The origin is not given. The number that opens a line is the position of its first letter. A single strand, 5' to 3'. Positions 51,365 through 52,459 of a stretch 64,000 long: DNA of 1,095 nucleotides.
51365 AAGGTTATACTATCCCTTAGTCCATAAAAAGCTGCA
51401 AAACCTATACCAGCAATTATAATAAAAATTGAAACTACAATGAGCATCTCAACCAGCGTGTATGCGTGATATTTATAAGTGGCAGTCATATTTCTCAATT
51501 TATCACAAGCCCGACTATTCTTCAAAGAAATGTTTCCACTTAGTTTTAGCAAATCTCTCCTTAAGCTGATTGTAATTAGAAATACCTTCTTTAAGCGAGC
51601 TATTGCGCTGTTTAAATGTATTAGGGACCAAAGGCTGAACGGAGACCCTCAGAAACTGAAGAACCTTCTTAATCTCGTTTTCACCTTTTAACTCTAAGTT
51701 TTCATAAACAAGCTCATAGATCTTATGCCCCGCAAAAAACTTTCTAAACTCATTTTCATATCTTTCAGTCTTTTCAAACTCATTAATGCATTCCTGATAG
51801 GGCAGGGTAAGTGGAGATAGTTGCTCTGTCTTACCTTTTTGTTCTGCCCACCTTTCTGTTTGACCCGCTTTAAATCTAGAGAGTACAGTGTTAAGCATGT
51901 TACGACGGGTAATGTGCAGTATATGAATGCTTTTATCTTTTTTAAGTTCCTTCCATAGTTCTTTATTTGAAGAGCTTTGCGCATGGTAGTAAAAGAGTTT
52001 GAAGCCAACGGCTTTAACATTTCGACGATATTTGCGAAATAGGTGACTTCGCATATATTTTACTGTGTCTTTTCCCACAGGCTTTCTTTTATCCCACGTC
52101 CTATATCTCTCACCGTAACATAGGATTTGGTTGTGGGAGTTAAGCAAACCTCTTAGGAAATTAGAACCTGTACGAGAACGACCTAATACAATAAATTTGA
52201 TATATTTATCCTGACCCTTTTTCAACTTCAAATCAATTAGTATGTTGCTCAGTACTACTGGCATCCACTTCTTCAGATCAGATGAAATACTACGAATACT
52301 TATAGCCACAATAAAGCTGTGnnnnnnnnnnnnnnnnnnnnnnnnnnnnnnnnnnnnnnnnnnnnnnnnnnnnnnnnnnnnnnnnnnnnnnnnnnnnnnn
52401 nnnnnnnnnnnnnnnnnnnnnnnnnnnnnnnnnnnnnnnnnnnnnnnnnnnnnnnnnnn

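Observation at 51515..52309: PAPS-sulfotransferase-like gene inside the pilin operon between pilD and the minor pilins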

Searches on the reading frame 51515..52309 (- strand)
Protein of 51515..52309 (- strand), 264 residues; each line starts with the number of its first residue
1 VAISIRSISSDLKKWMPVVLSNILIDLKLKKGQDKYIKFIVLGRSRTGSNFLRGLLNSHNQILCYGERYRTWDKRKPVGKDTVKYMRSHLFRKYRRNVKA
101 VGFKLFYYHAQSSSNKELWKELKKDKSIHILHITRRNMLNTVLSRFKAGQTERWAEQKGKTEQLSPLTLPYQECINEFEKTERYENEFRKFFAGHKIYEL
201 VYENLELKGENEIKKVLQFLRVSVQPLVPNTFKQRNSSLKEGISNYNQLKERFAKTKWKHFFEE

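Call 3: search_protein_families(library=pfam, proteins=[window:51515-52309:-], max_evalue=0.01)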
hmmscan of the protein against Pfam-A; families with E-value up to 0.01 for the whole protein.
window:51515-52309:- (264 aa): 2 families
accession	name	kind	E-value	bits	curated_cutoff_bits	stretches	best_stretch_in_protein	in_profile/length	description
PF13469.12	Sulfotransfer_3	-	6.3e-10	40.1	27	1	40-225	3-215/216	Sulfotransferase family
PF09037.16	Sulphotransf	-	0.0005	20.1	22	1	129-237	114-232/244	Stf0 sulphotransferase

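Call 4: search_protein_families(library=ncbifam, proteins=[window:51515-52309:-], max_evalue=0.01)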
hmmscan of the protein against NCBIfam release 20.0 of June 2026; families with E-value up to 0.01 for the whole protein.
window:51515-52309:- (264 aa): 1 family
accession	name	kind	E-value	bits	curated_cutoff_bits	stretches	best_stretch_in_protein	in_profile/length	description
NF047724.1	TrhSuTaseStf0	equivalog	0.00072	18.9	400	1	125-241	127-245/261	trehalose 2-sulfotransferase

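Call 5: search_solved_structures(query=window:51515-52309:-, max_evalue=1, show_alignments=3)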
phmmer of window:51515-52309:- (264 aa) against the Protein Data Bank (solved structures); distinct sequences matched with E-value up to 1: 3.
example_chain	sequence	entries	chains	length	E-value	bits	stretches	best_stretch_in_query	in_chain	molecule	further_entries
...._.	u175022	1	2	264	0.00064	22.8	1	35-237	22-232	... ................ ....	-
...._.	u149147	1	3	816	0.11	15.5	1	64-142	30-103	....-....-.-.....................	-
6e58_A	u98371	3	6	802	0.11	15.4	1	64-142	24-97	Secreted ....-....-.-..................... (EndoS) | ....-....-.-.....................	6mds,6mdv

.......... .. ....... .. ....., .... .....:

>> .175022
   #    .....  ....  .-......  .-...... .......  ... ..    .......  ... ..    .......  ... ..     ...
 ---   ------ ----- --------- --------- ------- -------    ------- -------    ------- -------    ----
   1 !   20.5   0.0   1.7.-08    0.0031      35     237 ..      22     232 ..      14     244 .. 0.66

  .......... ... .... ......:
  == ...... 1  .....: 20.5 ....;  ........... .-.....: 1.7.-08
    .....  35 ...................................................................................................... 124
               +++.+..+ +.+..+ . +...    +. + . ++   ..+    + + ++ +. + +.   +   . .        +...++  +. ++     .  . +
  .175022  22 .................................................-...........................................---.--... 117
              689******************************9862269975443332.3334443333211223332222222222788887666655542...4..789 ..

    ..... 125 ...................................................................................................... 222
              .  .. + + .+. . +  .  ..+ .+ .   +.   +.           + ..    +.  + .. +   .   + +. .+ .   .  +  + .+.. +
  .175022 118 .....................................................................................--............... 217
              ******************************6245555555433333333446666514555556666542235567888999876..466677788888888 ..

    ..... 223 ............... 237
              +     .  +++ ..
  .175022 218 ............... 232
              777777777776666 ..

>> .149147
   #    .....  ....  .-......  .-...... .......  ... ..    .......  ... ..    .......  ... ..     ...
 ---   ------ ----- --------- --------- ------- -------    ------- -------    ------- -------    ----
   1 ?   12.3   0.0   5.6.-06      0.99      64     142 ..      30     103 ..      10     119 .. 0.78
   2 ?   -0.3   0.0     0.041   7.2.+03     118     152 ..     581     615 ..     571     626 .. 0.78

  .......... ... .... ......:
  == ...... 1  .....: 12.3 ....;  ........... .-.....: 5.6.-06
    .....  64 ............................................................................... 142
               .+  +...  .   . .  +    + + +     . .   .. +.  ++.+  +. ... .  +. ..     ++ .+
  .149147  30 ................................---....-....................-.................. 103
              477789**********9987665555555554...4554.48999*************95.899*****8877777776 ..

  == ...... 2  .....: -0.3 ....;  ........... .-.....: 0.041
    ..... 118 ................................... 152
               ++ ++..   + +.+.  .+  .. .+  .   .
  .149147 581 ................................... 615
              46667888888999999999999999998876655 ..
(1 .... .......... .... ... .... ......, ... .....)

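Call 9: find_homologous_proteins(query=window:51515-52309:-, max_evalue=0.001)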
Query window:51515-52309:- (264 aa): 334 proteins with E <= 0.001 among 703 candidates; the best 120 are listed.
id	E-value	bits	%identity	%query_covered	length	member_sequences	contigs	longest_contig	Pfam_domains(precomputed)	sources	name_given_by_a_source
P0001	1.1e-166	571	97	100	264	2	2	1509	PF13469.13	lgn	-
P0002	6.3e-80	287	51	96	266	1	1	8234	PF13469.13,PF00685.34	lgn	-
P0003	1.9e-74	269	47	98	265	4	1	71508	PF13469.13,PF00685.34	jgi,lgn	jgi:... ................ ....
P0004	1.5e-73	266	49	100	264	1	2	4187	PF13469.13,PF00685.34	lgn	-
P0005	3.3e-64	235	41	100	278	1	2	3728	PF09037.17,PF13469.13,PF00685.34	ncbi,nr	ncbi:MAG TPA: sulfotransferase [Candidatus Dojkabacteria bacterium]|nr:sulfotransferase [Candidatus 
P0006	1.8e-62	229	44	99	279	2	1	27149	PF13469.13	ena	-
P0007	8.1e-61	224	43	92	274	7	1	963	PF09037.17,PF13469.13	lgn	-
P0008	1.3e-60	223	42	99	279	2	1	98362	-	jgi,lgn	jgi:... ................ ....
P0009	6.3e-60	221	42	94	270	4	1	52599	PF13469.13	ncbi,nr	ncbi:MAG: sulfotransferase [Anaerolinea sp.]|nr:sulfotransferase [Anaerolinea sp.]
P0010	7.7e-60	221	42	93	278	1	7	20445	PF13469.13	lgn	-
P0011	1.0e-59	220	42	90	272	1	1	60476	PF13469.13,PF00685.34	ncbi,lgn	-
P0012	1.7e-59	220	42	95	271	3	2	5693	PF13469.13,PF00685.34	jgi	jgi:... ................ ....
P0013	3.0e-59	219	46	92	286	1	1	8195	-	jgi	jgi:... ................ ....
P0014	5.5e-59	218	42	98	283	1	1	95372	PF13469.13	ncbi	-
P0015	9.7e-59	217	44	94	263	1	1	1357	PF13469.13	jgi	jgi:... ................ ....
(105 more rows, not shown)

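Call 10: find_encoding_contigs(protein=window:51515-52309:-, flank=10000, max_places=6)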
Protein window:51515-52309:- (264 aa): 14 contigs read that carry it; 6 places shown.
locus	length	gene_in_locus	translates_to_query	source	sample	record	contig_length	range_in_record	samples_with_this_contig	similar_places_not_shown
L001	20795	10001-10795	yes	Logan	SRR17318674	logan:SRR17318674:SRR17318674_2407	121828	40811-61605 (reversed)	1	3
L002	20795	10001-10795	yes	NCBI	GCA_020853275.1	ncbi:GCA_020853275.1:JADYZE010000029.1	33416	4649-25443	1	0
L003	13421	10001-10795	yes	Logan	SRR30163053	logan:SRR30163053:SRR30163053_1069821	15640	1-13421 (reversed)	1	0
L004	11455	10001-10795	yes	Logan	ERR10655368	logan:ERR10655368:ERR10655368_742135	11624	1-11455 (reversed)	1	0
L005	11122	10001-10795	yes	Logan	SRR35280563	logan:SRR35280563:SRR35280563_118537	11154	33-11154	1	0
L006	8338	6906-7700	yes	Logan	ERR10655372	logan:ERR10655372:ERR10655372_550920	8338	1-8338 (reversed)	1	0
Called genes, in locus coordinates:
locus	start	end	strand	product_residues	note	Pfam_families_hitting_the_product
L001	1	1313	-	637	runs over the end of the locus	PF02518:HATPase_c, PF00204:DNA_gyraseB, PF01751:Toprim, PF00986:DNA_gyraseB_C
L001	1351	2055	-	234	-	PF13177:DNA_pol3_delta2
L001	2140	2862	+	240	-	-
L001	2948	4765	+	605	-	PF05157:MshEN, PF00437:T2SSE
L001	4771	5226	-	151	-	-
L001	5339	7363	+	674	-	PF00437:T2SSE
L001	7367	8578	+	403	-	PF28597:T2SSF_N, PF00482:T2SSF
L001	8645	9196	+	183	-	PF07963:N_methyl (weak)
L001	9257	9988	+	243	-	PF06750:A24_N_bact, PF01478:Peptidase_A24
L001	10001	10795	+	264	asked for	PF13469:Sulfotransfer_3 (faint)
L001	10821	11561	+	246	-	-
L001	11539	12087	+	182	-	-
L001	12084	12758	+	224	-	-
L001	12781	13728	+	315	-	-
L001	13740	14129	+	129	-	PF00072:Response_reg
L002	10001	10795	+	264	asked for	PF13469:Sulfotransfer_3 (faint)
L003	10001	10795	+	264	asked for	PF13469:Sulfotransfer_3 (faint)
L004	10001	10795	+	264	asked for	PF13469:Sulfotransfer_3 (faint)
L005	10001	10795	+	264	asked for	PF13469:Sulfotransfer_3 (faint)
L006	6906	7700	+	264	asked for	PF13469:Sulfotransfer_3 (faint)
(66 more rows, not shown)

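Call 12: find_encoding_contigs(protein=P0003, flank=8000, max_places=2)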
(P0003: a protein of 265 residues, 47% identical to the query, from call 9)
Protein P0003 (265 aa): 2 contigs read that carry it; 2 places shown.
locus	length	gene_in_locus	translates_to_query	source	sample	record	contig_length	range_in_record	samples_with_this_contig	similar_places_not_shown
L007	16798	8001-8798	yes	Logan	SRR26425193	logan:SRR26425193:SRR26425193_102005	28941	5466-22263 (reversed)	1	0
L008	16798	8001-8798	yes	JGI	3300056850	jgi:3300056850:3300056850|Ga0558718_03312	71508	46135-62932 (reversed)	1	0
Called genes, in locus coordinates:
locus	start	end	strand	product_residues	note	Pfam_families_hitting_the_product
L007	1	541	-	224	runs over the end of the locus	PF13177:DNA_pol3_delta2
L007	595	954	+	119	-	-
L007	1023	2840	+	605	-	PF05157:MshEN, PF00437:T2SSE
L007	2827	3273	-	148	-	-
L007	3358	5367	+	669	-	PF00437:T2SSE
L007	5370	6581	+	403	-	PF28597:T2SSF_N, PF00482:T2SSF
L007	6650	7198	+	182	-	PF07963:N_methyl (weak)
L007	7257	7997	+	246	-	PF06750:A24_N_bact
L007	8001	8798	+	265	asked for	PF00685:Sulfotransfer_1, PF13469:Sulfotransfer_3 (faint)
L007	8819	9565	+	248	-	PF07963:N_methyl (weak)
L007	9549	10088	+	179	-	-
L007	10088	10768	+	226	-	PF07963:N_methyl (weak)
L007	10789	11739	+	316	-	-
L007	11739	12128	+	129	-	PF00072:Response_reg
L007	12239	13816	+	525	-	-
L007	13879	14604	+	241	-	-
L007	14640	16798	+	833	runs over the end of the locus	-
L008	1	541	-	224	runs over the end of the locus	PF13177:DNA_pol3_delta2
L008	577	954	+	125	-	-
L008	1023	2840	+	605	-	PF05157:MshEN, PF00437:T2SSE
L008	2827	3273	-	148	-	-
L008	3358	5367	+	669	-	PF00437:T2SSE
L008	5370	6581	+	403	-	PF28597:T2SSF_N, PF00482:T2SSF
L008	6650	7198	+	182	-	PF07963:N_methyl (weak)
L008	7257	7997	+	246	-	PF06750:A24_N_bact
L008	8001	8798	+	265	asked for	PF00685:Sulfotransfer_1, PF13469:Sulfotransfer_3 (faint)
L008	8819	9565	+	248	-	PF07963:N_methyl (weak)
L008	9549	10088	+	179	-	-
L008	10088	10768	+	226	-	PF07963:N_methyl (weak)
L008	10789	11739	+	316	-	-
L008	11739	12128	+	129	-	PF00072:Response_reg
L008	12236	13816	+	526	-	-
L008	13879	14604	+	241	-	-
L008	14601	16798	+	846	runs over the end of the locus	-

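Call 13: find_encoding_contigs(protein=P0002, flank=8000, max_places=2)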
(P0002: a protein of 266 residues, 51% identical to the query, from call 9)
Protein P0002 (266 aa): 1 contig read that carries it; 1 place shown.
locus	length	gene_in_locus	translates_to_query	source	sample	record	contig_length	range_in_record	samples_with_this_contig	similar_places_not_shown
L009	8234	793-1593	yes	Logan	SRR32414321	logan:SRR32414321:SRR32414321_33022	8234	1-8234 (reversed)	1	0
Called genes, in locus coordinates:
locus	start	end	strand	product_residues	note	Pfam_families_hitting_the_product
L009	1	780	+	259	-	?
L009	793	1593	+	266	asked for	PF00685:Sulfotransfer_1, PF13469:Sulfotransfer_3 (weak)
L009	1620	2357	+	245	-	-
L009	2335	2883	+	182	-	-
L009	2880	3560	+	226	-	-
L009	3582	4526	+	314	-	-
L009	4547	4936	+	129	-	PF00072:Response_reg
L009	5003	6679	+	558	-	-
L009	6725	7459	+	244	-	-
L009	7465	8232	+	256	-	?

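Call 14: find_encoding_contigs(protein=P0006, flank=8000, max_places=2)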
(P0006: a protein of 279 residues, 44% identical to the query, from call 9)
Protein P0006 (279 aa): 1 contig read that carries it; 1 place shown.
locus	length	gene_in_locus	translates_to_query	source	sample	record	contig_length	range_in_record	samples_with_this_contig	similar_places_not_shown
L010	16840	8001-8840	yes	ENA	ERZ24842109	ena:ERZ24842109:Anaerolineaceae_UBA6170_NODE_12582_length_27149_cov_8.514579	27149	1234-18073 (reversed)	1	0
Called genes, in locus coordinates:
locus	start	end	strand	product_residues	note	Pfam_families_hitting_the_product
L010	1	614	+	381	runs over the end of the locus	PF02771:Acyl-CoA_dh_N, PF02770:Acyl-CoA_dh_M, PF00441:Acyl-CoA_dh_1, PF08028:Acyl-CoA_dh_2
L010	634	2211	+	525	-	PF00501:AMP-binding, PF13193:AMP-binding_C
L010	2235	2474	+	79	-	PF00550:PP-binding (weak)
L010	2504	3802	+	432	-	PF01266:DAO (faint), PF01494:FAD_binding_3, PF04820:Trp_halogenase (weak), PF12831:FAD_oxidored (weak), PF04820:Trp_halogenase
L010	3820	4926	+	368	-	PF01757:Acyl_transf_3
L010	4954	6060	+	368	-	PF01757:Acyl_transf_3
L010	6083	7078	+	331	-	PF01073:3Beta_HSD, PF01370:Epimerase, PF02719:Polysacc_synt_2, PF04321:RmlD_sub_bind, PF05368:NmrA (faint), PF07993:NAD_binding_4 (faint), PF13460:NAD_binding_10, PF16363:GDP_Man_Dehyd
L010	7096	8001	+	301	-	PF00535:Glycos_transf_2, PF13641:Glyco_tranf_2_3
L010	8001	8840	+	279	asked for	PF13469:Sulfotransfer_3 (faint)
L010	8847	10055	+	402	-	PF13439:Glyco_transf_4 (weak), PF00534:Glycos_transf_1, PF13692:Glyco_trans_1_4, PF13524:Glyco_trans_1_2 (weak)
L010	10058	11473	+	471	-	PF04932:Wzy_C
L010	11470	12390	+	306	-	PF00535:Glycos_transf_2, PF13641:Glyco_tranf_2_3, PF13632:Glyco_trans_2_3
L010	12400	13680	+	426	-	PF13439:Glyco_transf_4 (weak), PF13579:Glyco_trans_4_4 (faint), PF00534:Glycos_transf_1, PF13692:Glyco_trans_1_4, PF13524:Glyco_trans_1_2 (weak)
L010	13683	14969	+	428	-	PF02366:PMT (weak), PF13231:PMT_2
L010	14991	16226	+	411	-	PF13439:Glyco_transf_4 (weak), PF00534:Glycos_transf_1, PF13524:Glyco_trans_1_2, PF13692:Glyco_trans_1_4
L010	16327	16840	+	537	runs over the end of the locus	PF02706:Wzz, PF13807:GNVR (weak), PF01656:CbiA (weak), PF10609:ParA, PF13614:AAA_31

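Call 15: list_cluster_members(proteins=[window:51515-52309:-, window:52322-53053:-, window:53732-54943:-, window:57545-59362:-])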
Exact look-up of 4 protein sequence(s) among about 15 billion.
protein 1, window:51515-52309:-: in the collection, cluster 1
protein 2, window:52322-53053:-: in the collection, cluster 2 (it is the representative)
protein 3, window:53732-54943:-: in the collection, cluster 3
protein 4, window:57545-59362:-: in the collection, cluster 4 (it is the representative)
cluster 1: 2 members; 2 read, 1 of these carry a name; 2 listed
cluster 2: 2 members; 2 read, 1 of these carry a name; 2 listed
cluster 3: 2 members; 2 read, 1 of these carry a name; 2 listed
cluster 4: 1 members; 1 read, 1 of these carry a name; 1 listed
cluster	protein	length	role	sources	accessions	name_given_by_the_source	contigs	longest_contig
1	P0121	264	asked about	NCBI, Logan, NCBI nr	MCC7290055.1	hypothetical protein IT417_02290 [bacterium] | hypothetical protein [bacterium]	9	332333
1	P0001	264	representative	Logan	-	-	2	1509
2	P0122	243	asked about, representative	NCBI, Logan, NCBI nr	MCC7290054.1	prepilin peptidase [bacterium]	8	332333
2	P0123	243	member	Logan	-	-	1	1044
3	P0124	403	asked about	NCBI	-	-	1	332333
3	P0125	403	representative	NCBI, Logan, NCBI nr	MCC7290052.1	type II secretion system F family protein [bacterium]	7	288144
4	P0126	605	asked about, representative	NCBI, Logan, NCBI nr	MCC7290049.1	type II/IV secretion system protein [bacterium]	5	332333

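Call 16: find_encoding_contigs(protein=P0005, flank=8000, max_places=2)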
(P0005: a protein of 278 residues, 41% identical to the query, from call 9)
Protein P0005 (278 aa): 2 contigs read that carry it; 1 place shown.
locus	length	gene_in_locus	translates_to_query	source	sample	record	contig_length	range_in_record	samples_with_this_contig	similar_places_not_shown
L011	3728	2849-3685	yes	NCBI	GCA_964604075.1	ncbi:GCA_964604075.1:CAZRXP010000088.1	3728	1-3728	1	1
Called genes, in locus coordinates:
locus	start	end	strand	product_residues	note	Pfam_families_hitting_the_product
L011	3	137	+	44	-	PF01272:GreA_GreB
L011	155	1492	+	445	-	PF03571:Peptidase_M49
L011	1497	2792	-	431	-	PF00587:tRNA-synt_2b, PF03129:HGTP_anticodon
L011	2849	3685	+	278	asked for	PF00685:Sulfotransfer_1 (faint), PF09037:Sulphotransf (faint), PF13469:Sulfotransfer_3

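Call 17: find_encoding_contigs(protein=P0004, flank=8000, max_places=2)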
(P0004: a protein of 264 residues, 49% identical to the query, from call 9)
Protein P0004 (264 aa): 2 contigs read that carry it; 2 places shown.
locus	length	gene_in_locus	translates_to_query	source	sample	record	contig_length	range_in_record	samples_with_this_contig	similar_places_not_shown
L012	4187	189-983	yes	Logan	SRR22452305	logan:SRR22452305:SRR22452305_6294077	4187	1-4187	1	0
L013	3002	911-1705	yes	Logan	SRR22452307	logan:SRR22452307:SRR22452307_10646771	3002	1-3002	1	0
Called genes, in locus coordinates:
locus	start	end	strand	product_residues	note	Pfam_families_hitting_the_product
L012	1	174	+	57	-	?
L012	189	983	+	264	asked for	PF00685:Sulfotransfer_1, PF13469:Sulfotransfer_3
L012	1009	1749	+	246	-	-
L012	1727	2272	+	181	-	-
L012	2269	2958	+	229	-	-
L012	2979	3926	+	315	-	-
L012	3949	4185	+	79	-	?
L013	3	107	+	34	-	?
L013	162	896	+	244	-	PF06750:A24_N_bact, PF01478:Peptidase_A24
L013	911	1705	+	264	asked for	PF00685:Sulfotransfer_1, PF13469:Sulfotransfer_3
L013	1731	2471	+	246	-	-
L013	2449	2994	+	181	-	-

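Call 37: find_related_loci(query=A3, collection=genome_contigs, flank=6000)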
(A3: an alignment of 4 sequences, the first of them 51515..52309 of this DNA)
Query A3 (264 aa) in genome_contigs; peptide patterns used: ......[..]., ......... (x = any residue, [..] = any of these).
209 stretches matched a pattern; 78 encode a relative of the query (tblastn E <= 1e-3); 78 distinct loci.
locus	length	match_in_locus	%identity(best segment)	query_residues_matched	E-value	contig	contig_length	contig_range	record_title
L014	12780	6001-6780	47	5-264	2e-81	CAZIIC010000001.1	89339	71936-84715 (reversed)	MAG TPA_asm: uncultured Candidatus Saccharibacteria bacterium isolate SRP219642_co6_135 genome assembly, contig: NODE_11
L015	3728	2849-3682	41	1-264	1e-72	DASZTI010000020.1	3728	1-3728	MAG TPA_asm: Candidatus Dojkabacteria bacterium isolate SMAG_U6072 k141_585527, whole genome shotgun sequence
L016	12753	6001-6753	42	27-263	1e-68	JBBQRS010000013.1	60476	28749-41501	MAG: Anaerolineae bacterium isolate Co_metawrap_1702 Cmw_1702_k141_28392212_length_60476_cov_22.9985, whole genome shotg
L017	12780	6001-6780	41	19-264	3e-68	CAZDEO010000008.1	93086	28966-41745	MAG TPA_asm: uncultured Anaerolinea sp. isolate SRP304446_co1_155 genome assembly, contig: NODE_128_length_93086_cov_13.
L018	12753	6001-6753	42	27-263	9e-67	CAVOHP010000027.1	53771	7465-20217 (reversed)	MAG: uncultured Chloroflexia bacterium isolate MFD09848.bin.2.72 genome assembly, contig: contig_42176, whole genome sho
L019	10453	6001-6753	41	27-263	3e-66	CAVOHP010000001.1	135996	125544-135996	MAG: uncultured Chloroflexia bacterium isolate MFD09848.bin.2.72 genome assembly, contig: contig_10696, whole genome sho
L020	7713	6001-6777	41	20-264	7e-66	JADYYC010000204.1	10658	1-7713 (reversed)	MAG: Anaerolineales bacterium isolate SJ511 c_000000482347, whole genome shotgun sequence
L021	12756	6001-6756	42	27-264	1e-62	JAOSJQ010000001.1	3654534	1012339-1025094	MAG: Anaerolineales bacterium isolate FR_7 FR-Anaerolineales-1_s1, whole genome shotgun sequence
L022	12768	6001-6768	40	23-264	6e-61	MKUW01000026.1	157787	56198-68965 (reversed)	MAG: Chloroflexi bacterium 44-23 SCNpilot_bf_inoc_scaffold_88, whole genome shotgun sequence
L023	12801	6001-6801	40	11-264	3e-60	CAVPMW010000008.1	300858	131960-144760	MAG: uncultured Chloroflexia bacterium isolate MFD10007.bin.2.126 genome assembly, contig: contig_19317, whole genome sh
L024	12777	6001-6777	41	20-264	1e-59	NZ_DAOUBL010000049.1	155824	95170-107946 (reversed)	MAG: Bellilinea sp. isolate H69_726 k75_129912, whole genome shotgun sequence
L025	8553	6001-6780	39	15-264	2e-59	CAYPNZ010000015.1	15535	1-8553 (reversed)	MAG TPA_asm: uncultured Anaerolineaceae bacterium isolate SRP163575_co1_41 genome assembly, contig: NODE_8182_length_155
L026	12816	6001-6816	38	10-264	7e-59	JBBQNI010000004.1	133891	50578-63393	MAG: Anaerolineales bacterium isolate Co_metawrap_295 Cmw_295_k141_19481782_length_133891_cov_15.9996, whole genome shot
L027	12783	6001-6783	38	20-264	2e-58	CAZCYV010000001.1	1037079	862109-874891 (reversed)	MAG TPA_asm: uncultured Anaerolinea sp. isolate binchicken_co274_310 genome assembly, contig: NODE_1_length_1037079_cov_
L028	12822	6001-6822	37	2-258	1e-57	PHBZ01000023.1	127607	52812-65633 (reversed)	MAG: Chloroflexi bacterium HGW-Chloroflexi-10 Ig3397_v2_scaffold_230, whole genome shotgun sequence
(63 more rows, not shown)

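Call 38: predict_structure(alignment_id=A2)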
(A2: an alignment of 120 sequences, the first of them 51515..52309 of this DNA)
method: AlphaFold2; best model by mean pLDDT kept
length: 264 residues; sequences in the alignment: 120
mean_pLDDT: 88.7   pTM: 0.87
mean pLDDT of the five models: 88.7, 88.0, 87.6, 86.9, 85.2
residues with pLDDT >= 90: 178; 70-90: 60; 50-70: 21; < 50: 5
segments of 3 or more residues with pLDDT < 50: 1-4
pLDDT, mean of each block of 10 residues (from residue 1): 53 83 91 97 93 94 91 57 91 96 91 85 97 95 90 74 86 96 96 98 92 97 91 81 97 96 83
secondary structure, 60 per line:
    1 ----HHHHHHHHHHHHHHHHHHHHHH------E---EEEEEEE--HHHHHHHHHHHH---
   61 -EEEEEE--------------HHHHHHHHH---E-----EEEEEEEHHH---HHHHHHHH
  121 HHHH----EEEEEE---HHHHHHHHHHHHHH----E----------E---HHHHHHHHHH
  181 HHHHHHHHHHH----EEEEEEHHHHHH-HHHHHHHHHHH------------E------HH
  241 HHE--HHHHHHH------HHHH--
elements in order: H5-26 E37-43 H46-57 E62-67 H82-90 E100-106 H113-124 E129-134 H138-151 H171-191 E196-201 H202-207 H209-219 H239-242 H246-252 H259-262
